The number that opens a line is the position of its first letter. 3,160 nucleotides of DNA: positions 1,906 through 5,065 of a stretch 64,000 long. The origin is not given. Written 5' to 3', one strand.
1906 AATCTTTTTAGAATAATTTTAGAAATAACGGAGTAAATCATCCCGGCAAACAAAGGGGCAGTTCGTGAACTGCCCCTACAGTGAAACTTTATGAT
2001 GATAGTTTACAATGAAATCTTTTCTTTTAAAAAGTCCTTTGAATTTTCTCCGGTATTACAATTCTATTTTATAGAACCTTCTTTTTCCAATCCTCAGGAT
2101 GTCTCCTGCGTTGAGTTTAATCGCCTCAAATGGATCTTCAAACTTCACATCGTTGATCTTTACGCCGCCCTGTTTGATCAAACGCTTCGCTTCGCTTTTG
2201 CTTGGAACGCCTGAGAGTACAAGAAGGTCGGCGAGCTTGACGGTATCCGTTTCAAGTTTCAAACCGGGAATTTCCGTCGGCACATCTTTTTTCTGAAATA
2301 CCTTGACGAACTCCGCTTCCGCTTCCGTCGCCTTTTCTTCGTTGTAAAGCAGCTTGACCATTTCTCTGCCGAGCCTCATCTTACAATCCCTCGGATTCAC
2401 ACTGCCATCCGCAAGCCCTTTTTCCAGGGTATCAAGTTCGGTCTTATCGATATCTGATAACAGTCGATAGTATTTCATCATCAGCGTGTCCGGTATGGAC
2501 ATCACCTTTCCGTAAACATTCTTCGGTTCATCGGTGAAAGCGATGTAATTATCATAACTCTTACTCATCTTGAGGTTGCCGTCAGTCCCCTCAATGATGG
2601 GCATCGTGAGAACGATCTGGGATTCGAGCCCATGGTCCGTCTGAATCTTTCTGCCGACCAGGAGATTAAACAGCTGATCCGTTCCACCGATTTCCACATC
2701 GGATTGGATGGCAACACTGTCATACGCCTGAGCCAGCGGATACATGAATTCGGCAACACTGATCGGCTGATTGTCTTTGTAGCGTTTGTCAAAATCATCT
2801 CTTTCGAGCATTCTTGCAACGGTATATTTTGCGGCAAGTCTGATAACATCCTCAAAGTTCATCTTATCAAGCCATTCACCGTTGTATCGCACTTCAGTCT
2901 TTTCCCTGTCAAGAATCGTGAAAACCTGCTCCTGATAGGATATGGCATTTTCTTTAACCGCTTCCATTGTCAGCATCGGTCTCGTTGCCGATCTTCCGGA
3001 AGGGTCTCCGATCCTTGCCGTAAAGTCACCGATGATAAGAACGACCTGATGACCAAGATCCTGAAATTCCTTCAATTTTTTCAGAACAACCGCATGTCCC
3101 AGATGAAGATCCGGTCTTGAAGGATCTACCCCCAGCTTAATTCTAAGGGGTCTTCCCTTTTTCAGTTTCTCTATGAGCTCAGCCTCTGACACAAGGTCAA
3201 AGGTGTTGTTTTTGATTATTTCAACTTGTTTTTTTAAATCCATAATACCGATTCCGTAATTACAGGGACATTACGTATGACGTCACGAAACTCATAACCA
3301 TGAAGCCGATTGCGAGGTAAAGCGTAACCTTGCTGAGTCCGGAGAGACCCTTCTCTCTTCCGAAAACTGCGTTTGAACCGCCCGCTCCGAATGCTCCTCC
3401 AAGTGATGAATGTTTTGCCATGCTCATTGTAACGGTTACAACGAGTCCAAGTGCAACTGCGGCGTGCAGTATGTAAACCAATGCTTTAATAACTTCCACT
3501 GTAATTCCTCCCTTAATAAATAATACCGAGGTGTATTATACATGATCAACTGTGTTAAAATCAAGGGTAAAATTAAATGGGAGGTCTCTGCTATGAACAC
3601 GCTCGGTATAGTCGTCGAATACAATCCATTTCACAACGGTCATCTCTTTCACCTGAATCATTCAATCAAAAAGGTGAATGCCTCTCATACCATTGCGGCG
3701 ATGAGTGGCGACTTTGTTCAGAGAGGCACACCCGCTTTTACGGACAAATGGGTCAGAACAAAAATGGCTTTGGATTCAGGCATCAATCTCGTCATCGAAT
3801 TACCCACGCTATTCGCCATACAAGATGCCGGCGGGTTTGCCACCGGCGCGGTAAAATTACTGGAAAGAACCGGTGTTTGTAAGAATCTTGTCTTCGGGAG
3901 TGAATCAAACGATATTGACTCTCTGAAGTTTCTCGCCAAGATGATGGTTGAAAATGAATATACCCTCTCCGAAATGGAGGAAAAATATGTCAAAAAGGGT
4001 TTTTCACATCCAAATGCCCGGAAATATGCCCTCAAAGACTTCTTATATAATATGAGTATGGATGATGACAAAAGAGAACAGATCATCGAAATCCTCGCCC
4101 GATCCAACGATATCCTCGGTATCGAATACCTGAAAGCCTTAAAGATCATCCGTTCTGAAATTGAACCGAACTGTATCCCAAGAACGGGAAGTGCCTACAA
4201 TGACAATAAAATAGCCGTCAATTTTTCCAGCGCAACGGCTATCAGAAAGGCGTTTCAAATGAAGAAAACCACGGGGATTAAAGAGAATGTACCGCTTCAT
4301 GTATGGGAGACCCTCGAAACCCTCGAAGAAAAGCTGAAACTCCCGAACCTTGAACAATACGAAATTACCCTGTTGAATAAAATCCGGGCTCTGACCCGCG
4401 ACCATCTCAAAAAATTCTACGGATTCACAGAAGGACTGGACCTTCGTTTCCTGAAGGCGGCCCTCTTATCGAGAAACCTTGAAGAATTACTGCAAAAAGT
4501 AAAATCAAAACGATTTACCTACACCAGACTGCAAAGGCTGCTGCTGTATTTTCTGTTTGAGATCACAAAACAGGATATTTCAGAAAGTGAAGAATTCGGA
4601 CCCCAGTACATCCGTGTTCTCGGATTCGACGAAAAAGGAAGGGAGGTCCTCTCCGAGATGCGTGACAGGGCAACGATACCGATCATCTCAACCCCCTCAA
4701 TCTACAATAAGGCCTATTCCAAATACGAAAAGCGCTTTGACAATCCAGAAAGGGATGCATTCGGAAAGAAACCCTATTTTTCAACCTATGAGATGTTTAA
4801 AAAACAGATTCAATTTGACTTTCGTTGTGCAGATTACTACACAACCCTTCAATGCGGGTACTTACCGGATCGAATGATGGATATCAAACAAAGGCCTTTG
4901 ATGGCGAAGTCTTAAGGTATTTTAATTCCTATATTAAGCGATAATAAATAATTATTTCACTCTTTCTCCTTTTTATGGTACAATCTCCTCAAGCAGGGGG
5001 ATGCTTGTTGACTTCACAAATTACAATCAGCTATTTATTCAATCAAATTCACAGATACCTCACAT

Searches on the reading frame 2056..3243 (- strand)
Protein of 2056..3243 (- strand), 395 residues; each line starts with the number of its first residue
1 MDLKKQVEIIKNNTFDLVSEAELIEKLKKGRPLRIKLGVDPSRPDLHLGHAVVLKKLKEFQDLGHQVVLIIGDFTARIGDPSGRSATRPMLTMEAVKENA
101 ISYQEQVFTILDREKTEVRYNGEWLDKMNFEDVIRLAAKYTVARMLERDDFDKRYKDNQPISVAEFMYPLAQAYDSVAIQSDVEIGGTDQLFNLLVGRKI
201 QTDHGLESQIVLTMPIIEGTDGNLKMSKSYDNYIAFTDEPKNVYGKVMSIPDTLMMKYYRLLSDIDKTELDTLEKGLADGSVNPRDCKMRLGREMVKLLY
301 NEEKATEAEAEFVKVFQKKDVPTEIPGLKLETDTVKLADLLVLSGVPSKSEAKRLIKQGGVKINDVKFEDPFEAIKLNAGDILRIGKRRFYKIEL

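Call 72: search_protein_families(library=pfam, proteins=[window:2056-3243:-], max_evalue=0.001)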
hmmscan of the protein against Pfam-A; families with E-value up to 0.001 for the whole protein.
window:2056-3243:- (395 aa): 3 families
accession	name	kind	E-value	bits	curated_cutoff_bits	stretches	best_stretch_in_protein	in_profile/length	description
PF00579.31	tRNA-synt_1b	-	3.8e-73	246.8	21.1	1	29-317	2-292/292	tRNA synthetases class I (W and Y)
PF22421.1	SYY_C-terminal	-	2e-07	31.3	27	1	323-376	7-61/83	Tyrosine--tRNA ligase SYY-like C-terminal domain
PF01479.30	S4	-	7.2e-06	26.1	22.8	1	337-371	3-38/48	S4 domain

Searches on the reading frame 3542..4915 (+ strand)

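Call 72: search_protein_families(library=pfam, proteins=[window:3542-4915:+], max_evalue=0.001)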
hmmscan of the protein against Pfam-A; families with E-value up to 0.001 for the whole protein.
window:3542-4915:+ (457 aa): 1 family
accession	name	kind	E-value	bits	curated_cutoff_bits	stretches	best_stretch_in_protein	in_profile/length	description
PF05636.17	HIGH_NTase1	-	7.9e-126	421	27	1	18-399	1-376/402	HIGH Nucleotidyl Transferase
